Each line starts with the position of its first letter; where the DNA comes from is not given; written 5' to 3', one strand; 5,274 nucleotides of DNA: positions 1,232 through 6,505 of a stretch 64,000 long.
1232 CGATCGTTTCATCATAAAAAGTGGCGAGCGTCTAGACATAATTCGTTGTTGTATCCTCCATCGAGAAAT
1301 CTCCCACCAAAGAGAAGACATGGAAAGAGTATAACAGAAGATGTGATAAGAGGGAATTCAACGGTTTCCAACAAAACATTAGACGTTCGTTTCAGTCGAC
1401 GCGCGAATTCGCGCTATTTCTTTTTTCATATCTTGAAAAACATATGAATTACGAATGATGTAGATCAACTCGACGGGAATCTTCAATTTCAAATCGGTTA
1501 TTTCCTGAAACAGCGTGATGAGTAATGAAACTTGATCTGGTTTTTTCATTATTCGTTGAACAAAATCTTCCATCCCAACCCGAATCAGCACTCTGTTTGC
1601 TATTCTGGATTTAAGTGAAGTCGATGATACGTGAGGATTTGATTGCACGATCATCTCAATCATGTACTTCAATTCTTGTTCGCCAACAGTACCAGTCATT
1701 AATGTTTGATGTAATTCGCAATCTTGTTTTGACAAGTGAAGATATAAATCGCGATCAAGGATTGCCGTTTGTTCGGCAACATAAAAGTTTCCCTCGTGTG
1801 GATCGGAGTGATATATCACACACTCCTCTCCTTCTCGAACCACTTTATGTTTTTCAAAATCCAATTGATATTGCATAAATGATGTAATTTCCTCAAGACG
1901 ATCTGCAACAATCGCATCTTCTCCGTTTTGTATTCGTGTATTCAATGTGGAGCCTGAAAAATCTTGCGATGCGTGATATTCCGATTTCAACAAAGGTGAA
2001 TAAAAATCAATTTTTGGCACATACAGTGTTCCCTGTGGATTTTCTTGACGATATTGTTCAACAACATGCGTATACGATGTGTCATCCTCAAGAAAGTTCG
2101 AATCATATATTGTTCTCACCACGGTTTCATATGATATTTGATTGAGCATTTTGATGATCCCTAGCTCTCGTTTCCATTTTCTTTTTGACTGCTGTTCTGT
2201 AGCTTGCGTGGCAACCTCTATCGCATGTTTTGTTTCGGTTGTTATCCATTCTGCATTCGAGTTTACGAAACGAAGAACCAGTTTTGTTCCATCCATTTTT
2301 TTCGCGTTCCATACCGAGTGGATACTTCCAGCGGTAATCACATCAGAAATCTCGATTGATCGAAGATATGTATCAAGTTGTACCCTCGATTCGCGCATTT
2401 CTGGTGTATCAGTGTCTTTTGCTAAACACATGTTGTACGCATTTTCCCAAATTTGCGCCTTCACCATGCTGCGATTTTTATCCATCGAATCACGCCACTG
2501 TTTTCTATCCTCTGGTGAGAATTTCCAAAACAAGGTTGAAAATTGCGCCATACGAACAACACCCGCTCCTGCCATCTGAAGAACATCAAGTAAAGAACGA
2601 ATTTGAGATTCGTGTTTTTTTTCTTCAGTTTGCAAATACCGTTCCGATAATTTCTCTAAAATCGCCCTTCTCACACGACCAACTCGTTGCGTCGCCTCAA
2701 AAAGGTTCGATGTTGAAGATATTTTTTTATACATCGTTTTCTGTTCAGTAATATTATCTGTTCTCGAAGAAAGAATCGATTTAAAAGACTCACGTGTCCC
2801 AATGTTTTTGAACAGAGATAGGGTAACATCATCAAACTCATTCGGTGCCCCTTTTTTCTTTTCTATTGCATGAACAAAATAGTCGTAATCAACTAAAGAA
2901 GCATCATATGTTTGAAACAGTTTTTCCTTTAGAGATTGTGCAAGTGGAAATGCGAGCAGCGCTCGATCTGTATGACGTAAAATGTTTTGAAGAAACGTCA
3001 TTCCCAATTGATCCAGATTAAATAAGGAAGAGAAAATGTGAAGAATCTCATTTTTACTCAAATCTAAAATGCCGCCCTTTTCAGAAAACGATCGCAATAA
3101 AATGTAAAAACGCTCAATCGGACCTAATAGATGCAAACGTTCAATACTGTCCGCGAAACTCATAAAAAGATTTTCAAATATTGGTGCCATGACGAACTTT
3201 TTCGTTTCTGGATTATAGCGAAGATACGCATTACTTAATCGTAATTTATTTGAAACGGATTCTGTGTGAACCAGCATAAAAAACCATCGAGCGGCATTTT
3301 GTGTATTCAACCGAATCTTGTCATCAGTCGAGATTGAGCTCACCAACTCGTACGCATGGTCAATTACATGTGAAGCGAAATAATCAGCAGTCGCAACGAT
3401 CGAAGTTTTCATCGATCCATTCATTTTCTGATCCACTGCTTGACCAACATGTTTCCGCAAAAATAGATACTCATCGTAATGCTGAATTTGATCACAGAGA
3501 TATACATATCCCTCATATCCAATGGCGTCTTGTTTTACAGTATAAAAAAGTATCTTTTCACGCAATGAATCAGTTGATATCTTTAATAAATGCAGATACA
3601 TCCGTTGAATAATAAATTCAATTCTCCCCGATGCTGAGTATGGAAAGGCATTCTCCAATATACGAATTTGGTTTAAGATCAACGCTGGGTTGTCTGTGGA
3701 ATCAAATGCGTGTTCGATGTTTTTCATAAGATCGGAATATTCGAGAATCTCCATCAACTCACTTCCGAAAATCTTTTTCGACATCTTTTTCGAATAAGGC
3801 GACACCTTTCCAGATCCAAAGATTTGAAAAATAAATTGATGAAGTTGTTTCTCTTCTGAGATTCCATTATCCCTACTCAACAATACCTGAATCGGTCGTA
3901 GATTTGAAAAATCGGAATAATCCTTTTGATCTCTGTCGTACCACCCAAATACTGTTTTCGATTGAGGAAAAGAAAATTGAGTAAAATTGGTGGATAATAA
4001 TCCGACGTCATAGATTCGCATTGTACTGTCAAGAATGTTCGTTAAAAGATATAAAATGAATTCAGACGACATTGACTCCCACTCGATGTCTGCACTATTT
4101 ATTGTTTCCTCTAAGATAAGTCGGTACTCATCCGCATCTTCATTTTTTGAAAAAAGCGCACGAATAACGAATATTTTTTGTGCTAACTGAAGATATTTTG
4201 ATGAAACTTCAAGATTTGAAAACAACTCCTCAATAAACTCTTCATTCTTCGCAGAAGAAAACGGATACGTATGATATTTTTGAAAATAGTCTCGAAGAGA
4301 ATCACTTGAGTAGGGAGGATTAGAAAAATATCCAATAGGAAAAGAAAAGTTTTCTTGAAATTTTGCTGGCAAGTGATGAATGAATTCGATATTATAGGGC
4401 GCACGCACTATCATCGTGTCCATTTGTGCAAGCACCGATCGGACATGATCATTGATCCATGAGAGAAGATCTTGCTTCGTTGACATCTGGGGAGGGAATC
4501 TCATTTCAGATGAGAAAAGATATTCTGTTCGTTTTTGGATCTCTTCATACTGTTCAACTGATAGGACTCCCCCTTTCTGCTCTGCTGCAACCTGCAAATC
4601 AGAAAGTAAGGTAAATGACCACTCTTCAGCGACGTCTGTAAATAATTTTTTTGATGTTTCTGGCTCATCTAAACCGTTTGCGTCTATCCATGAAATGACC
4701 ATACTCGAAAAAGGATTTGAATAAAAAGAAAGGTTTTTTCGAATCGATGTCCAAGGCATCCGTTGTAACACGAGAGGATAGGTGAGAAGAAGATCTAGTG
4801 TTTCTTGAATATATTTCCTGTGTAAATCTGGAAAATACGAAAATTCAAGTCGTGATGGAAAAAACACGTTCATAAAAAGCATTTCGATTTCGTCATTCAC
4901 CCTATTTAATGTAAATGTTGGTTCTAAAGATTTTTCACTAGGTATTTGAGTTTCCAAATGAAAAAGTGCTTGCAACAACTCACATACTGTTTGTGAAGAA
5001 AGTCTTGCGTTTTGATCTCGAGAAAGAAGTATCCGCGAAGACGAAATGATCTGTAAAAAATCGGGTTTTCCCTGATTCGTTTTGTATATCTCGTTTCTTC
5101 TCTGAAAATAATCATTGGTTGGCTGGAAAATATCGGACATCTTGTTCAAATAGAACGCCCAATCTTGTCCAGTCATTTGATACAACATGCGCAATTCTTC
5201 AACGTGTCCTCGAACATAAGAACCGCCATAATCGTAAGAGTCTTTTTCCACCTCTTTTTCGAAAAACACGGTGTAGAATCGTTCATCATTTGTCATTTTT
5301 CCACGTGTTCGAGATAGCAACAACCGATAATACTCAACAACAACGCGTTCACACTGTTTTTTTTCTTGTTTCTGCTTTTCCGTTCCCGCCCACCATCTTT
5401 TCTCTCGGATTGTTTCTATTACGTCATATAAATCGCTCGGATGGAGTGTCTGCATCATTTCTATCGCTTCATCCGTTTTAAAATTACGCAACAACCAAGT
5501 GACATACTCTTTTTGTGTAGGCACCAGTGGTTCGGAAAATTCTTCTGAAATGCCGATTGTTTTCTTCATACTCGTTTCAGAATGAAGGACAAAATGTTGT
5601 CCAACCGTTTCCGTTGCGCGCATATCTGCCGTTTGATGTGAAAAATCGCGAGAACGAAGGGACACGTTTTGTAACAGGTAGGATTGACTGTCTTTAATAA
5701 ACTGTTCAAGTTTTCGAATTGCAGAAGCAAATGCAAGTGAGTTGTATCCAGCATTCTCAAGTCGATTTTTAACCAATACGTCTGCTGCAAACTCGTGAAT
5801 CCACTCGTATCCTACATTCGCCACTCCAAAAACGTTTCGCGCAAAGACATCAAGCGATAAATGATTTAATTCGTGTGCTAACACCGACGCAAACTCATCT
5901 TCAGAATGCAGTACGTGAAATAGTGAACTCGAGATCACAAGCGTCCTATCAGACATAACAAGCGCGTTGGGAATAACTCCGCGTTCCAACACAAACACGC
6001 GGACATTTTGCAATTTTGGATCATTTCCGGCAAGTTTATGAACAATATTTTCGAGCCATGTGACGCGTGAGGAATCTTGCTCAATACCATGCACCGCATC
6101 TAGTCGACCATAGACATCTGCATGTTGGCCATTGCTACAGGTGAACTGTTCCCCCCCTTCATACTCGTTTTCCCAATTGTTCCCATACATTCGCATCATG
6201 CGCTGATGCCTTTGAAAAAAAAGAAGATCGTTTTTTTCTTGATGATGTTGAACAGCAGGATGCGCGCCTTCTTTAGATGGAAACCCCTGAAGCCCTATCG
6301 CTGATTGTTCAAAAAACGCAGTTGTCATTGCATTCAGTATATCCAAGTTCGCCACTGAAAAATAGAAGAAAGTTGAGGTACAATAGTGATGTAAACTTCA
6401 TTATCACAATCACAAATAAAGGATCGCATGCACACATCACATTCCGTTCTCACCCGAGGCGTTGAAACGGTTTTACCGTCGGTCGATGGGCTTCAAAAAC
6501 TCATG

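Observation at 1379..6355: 1658-aa single-ORF fusion of an M48-like zinc metalloprotease and a UbiB/ABC1-type atypical kinase domain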

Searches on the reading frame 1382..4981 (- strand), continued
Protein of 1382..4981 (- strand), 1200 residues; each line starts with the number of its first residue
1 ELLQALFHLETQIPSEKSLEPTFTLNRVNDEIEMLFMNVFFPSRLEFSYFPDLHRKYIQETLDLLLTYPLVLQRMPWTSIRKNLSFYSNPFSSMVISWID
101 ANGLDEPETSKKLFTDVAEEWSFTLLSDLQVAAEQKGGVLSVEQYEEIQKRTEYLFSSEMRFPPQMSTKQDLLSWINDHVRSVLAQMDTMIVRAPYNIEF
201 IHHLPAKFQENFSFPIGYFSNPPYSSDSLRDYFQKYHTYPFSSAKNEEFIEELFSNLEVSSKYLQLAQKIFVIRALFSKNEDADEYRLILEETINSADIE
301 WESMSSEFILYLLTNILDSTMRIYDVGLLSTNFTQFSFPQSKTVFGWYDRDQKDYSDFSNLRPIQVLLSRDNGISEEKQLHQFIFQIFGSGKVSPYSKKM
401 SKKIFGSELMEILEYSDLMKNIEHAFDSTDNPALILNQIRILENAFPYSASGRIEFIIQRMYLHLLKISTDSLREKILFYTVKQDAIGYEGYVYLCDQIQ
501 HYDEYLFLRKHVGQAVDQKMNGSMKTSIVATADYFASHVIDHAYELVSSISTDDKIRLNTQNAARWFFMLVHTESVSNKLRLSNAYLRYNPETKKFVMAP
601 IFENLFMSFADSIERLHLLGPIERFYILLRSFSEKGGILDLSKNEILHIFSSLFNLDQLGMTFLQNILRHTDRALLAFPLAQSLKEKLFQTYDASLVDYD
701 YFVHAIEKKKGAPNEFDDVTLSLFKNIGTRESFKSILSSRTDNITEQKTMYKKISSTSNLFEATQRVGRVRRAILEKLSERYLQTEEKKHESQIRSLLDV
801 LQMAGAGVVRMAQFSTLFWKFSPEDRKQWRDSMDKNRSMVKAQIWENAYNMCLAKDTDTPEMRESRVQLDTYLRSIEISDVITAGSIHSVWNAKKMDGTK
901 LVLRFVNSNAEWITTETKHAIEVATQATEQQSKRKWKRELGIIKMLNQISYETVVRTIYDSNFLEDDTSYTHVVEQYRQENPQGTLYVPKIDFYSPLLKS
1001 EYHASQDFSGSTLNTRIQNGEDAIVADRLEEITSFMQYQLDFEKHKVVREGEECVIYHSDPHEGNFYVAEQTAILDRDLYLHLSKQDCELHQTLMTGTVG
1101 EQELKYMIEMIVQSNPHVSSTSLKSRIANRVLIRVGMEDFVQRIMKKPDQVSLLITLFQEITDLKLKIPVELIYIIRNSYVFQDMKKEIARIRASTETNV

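Call 93: search_protein_families(library=ncbifam, proteins=[P0004, P0010, P0014, P0019, P0026, P0044], max_evalue=0.01)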
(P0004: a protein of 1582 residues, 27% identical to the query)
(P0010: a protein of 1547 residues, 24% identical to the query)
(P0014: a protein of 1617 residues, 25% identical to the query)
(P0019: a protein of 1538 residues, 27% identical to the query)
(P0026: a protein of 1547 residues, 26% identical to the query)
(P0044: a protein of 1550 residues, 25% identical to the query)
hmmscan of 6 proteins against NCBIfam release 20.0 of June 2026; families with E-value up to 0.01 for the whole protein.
P0004 (1582 aa): 1 family
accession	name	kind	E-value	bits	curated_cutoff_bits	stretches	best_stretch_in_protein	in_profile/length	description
NF052399.1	M48_lipo_LoiP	exception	0.0023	17.4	365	0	114-156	93-134/247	metalloprotease LoiP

P0010 (1547 aa): 1 family
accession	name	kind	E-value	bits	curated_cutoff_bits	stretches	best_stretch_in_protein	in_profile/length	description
TIGR01982.1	UbiB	equivalog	1.1e-05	24.2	487.55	1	1340-1527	217-394/436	2-polyprenylphenol 6-hydroxylase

P0014 (1617 aa): 1 family
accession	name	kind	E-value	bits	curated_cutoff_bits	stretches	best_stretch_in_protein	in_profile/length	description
NF002775.0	PRK02870.1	equivalog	0.007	15.7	285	0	138-167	157-185/338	zinc metalloprotease HtpX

P0019 (1538 aa): 0 families

P0026 (1547 aa): 0 families

P0044 (1550 aa): 5 families
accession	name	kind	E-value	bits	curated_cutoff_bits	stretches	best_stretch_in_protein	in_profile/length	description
NF003425.0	PRK04897.1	equivalog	3.1e-05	23.4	355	1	88-152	83-150/298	zinc metalloprotease HtpX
NF002669.0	PRK02391.1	equivalog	0.00022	20.5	341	1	89-153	81-148/298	zinc metalloprotease HtpX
NF002363.0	PRK01345.1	equivalog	0.0014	17.8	422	1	74-169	57-154/318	zinc metalloprotease HtpX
NF002826.0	PRK03001.1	equivalog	0.0032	16.7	369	1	76-168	60-154/285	zinc metalloprotease HtpX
NF002322.0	PRK01265.1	equivalog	0.0039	16.7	275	1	88-153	86-154/325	zinc metalloprotease HtpX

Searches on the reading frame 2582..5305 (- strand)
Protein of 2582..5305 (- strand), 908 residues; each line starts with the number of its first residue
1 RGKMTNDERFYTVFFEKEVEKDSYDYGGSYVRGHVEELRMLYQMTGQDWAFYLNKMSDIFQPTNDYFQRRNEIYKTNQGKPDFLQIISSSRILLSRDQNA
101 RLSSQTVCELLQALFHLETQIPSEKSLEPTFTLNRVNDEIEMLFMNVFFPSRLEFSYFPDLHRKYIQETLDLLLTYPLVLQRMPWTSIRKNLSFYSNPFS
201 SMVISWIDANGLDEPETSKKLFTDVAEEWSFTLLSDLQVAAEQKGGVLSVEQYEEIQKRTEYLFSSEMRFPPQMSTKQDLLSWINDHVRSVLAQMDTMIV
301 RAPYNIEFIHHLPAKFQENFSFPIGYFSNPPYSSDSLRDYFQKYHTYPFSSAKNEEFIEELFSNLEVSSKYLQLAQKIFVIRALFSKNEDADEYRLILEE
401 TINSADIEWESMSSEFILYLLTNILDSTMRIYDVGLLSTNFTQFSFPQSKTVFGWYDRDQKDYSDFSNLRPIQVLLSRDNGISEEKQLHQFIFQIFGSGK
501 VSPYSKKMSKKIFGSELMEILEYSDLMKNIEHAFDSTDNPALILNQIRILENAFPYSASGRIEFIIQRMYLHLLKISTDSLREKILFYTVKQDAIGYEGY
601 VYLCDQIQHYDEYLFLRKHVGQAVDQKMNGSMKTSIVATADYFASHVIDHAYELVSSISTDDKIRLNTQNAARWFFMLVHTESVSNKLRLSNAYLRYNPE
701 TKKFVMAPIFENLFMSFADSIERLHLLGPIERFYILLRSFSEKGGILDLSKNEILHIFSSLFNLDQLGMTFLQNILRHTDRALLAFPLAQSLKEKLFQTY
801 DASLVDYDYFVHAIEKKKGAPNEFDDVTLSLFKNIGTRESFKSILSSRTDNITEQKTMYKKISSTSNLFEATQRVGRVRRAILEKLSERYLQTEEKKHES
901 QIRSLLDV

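Call 3: search_protein_families(library=pfam, proteins=[window:2582-5305:-], max_evalue=1)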
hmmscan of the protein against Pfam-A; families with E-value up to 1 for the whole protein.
window:2582-5305:- (908 aa): 0 families

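Call 14: search_protein_families(library=padloc, proteins=[window:2582-5305:-], max_evalue=1)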
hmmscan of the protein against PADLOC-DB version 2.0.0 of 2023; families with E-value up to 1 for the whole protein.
window:2582-5305:- (908 aa): 0 families

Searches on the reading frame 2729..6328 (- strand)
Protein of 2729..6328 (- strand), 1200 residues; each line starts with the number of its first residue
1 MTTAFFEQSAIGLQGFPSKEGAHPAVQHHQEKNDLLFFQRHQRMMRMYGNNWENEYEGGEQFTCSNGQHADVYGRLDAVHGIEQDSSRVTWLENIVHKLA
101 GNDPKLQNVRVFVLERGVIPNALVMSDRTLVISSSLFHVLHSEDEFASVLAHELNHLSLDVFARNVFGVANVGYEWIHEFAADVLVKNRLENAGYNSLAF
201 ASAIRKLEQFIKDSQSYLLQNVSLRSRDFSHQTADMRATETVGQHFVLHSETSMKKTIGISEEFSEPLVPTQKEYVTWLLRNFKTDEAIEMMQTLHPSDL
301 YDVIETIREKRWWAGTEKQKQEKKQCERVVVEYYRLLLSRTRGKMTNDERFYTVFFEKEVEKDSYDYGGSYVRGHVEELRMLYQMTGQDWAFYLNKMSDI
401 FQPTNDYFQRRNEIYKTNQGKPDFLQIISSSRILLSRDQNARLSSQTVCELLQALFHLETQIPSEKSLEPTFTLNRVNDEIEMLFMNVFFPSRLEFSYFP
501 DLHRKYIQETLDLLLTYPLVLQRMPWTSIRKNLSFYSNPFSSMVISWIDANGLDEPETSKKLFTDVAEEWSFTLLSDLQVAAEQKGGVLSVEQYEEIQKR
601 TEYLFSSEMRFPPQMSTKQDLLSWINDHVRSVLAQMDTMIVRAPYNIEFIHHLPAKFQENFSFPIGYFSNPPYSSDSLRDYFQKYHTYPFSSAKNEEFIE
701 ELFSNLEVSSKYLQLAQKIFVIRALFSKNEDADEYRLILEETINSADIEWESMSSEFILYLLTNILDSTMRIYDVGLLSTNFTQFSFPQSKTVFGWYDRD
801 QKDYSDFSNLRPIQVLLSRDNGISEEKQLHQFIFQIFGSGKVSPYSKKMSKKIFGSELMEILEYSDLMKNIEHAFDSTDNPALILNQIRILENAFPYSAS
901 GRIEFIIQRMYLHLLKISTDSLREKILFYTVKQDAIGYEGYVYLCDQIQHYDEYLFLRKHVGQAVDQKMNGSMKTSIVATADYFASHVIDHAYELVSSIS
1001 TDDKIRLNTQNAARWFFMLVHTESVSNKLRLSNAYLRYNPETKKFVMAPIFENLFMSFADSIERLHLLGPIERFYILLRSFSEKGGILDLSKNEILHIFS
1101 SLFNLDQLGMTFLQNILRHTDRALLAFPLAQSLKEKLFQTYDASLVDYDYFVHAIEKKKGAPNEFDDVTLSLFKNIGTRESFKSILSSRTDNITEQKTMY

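Call 63: predict_structure(alignment_id=A3)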
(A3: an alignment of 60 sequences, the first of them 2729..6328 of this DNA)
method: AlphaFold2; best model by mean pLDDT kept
length: 1200 residues; sequences in the alignment: 60
mean_pLDDT: 68.9   pTM: 0.71
mean pLDDT of the five models: 68.9, 66.8, 66.7, 64.8, 64.6
residues with pLDDT >= 90: 261; 70-90: 358; 50-70: 270; < 50: 311
segments of 3 or more residues with pLDDT < 50: 2-31, 368-373, 403-408, 417-423, 431-441, 464-475, 487-492, 494-524, 535-541, 550-556, 558-560, 566-589, 597-617, 628-643, 662-702, 770-801, 838-850, 1023-1033, 1197-1200
pLDDT, mean of each block of 10 residues (from residue 1): 39 28 33 58 66 75 64 88 94 97 94 93 91 94 97 93 61 83 94 97 93 73 61 90 92 95 89 90 90 90 80 71 86 83 69 64 51 57 67 63 50 49 53 47 61 60 46 48 52 40 36 40 49 44 50 47 48 37 41 49 37 45 49 45 52 59 37 42 40 41 54 79 70 80 87 78 70 36 30 34 69 84 56 57 44 66 74 72 82 62 78 88 93 87 92 93 78 76 78 89 91 85 46 66 78 79 86 91 90 89 90 90 92 93 94 80 62 81 91 64
secondary structure, 60 per line:
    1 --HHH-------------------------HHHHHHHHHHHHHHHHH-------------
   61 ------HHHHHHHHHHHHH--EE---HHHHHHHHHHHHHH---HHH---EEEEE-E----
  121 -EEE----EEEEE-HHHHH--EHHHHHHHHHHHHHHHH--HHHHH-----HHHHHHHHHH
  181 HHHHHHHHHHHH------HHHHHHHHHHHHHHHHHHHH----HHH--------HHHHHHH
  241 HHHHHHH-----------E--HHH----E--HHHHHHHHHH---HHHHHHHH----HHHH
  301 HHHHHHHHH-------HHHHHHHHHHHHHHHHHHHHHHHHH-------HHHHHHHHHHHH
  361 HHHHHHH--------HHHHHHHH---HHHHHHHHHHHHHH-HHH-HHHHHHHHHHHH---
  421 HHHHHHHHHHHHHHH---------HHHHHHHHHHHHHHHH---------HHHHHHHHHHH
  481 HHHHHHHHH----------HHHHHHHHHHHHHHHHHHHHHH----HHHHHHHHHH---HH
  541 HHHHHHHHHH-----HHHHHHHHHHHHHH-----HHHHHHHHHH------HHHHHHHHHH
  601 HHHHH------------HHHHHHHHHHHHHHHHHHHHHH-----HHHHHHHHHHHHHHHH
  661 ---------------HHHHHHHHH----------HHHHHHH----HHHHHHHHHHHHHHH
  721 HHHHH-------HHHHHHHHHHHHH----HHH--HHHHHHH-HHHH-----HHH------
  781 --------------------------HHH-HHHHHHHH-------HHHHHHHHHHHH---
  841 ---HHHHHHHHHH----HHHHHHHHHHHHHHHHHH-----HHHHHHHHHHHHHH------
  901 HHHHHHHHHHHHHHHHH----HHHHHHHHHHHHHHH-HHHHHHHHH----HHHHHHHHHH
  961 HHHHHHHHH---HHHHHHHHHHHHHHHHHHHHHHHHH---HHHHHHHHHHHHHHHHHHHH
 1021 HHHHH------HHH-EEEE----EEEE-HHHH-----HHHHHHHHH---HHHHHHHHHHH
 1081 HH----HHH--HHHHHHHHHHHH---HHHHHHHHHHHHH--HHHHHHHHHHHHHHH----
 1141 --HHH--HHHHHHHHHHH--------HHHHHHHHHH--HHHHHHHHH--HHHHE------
elements in order (helices of 4 or more, strands of 3 or more residues): H31-47 H67-79 H87-100 E110-114 E122-124 E129-133 H135-139 H143-158 H161-165 H171-192 H199-218 H234-247 H272-281 H285-292 H297-309 H317-341 H349-367 H376-383 H387-400 H406-417 H421-435 H445-460 H470-489 H500-521 H526-535 H539-550 H556-569 H575-584 H591-605 H618-639 H645-660 H676-684 H695-701 H706-725 H733-745 H755-761 H763-766 H811-818 H826-837 H844-853 H858-875 H881-894 H901-917 H922-936 H938-946 H951-969 H973-997 H1001-1025 E1036-1039 E1044-1047 H1049-1052 H1058-1066 H1070-1082 H1092-1103 H1107-1119 H1122-1136 H1148-1158 H1167-1176 H1179-1187 H1190-1193

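Call 65: fold_search(model_id=the predicted structure, library=pdb)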
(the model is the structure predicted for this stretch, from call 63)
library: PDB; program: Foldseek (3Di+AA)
matches with E <= 10: 683; with E <= 0.001: 10
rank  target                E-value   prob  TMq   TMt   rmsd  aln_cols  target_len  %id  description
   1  6ait_B                1.0e-04  1.00  0.11  0.27  18.0       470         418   14  Crystal structure of E. coli BepA (released 2018-12-26)
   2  6ait_E                1.0e-04  1.00  0.11  0.29  18.1       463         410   14  Crystal structure of E. coli BepA (released 2018-12-26)
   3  6ait_D                1.0e-04  1.00  0.10  0.27  18.5       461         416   13  Crystal structure of E. coli BepA (released 2018-12-26)
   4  6sar                  1.2e-04  1.00  0.10  0.27  20.0       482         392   14  E coli BepA/YfgC (released 2020-08-26)
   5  6ait_F                1.6e-04  1.00  0.11  0.29  18.2       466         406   14  Crystal structure of E. coli BepA (released 2018-12-26)
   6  6ait_C                2.0e-04  1.00  0.12  0.33  17.7       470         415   12  Crystal structure of E. coli BepA (released 2018-12-26)
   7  6ait_A                3.7e-04  1.00  0.10  0.25  18.6       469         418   14  Crystal structure of E. coli BepA (released 2018-12-26)
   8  8q9t_E                3.8e-04  0.82  0.09  0.10  38.7      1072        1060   12  CryoEM structure of a S. Cerevisiae Ski238 complex bound to RNA (released 2023-11-29)
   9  7dkh_A                7.4e-04  0.63  0.08  0.09  41.6      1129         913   12  Crystal structure of the Ctr9/Paf1/Cdc73/Rtf1 quaternary complex (released 2021-11-24)
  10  8j8p_C                8.7e-04  0.80  0.10  0.11  40.7      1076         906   11  Structure of the four-component Paf1 complex from Saccharomyces eubayanus (released 2023-05-24)
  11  8bot_A                3.4e-03  0.47  0.09  0.06  36.9      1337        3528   11  Cryo-EM structure of NHEJ supercomplex(trimer) (released 2023-06-28)
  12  9cad_D                3.8e-03  0.57  0.11  0.06  32.6      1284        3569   10  Cryo-EM structure of the TRRAP lobe of the native human TIP60 complex (composite structure) (released 2025-06-18)
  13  7unk_A                4.0e-03  0.72  0.13  0.14  31.9      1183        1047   12  Structure of Importin-4 bound to the H3-H4-ASF1 histone-histone chaperone complex (released 2022-09-21)
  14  7kzv_V                4.3e-03  0.72  0.14  0.14  32.5      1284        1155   11  Structure of the human fanconi anaemia Core-UBE2T-ID-DNA complex in closed state (released 2021-03-10)
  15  9caf_D                4.7e-03  0.51  0.11  0.06  38.6      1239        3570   10  Cryo-EM structure of the reconstituted TRRAP lobe of the human TIP60 complex (composite structure) (released 2025-06-18)
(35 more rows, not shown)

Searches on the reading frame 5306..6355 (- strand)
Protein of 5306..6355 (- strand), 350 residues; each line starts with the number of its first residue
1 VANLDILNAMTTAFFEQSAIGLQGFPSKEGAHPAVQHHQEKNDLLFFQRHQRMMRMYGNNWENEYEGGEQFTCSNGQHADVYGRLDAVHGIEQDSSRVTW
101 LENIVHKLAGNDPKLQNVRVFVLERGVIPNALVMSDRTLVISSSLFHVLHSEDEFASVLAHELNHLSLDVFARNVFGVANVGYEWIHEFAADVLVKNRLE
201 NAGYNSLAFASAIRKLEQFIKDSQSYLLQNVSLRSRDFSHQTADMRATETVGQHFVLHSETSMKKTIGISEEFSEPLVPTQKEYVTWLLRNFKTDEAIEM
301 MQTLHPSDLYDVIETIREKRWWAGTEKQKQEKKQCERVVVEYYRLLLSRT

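Call 3: search_protein_families(library=pfam, proteins=[window:5306-6355:-], max_evalue=1)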
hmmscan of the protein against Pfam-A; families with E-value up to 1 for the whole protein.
window:5306-6355:- (350 aa): 1 family
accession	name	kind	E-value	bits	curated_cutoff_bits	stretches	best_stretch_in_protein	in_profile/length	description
PF01435.24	Peptidase_M48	-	1.3e-07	32.1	20.3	1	97-203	3-114/186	Peptidase family M48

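Call 4: search_protein_families(library=ncbifam, proteins=[window:5306-6355:-], max_evalue=1)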
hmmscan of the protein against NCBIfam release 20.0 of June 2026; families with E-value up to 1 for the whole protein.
window:5306-6355:- (350 aa): 5 families
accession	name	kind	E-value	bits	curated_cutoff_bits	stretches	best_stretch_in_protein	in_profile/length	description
NF052400.1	M48_BAM_BepA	equivalog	0.0004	19.3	570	1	138-174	110-146/483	beta-barrel assembly-enhancing protease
NF002322.0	PRK01265.1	equivalog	0.0039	16.7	275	1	91-167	75-152/325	zinc metalloprotease HtpX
NF002363.0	PRK01345.1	equivalog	0.014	14.6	422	1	93-167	61-136/318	zinc metalloprotease HtpX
NF002826.0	PRK03001.1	equivalog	0.03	13.5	369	1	92-167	61-137/285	zinc metalloprotease HtpX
NF052399.1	M48_lipo_LoiP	exception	0.055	12.9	365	1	98-169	68-136/247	metalloprotease LoiP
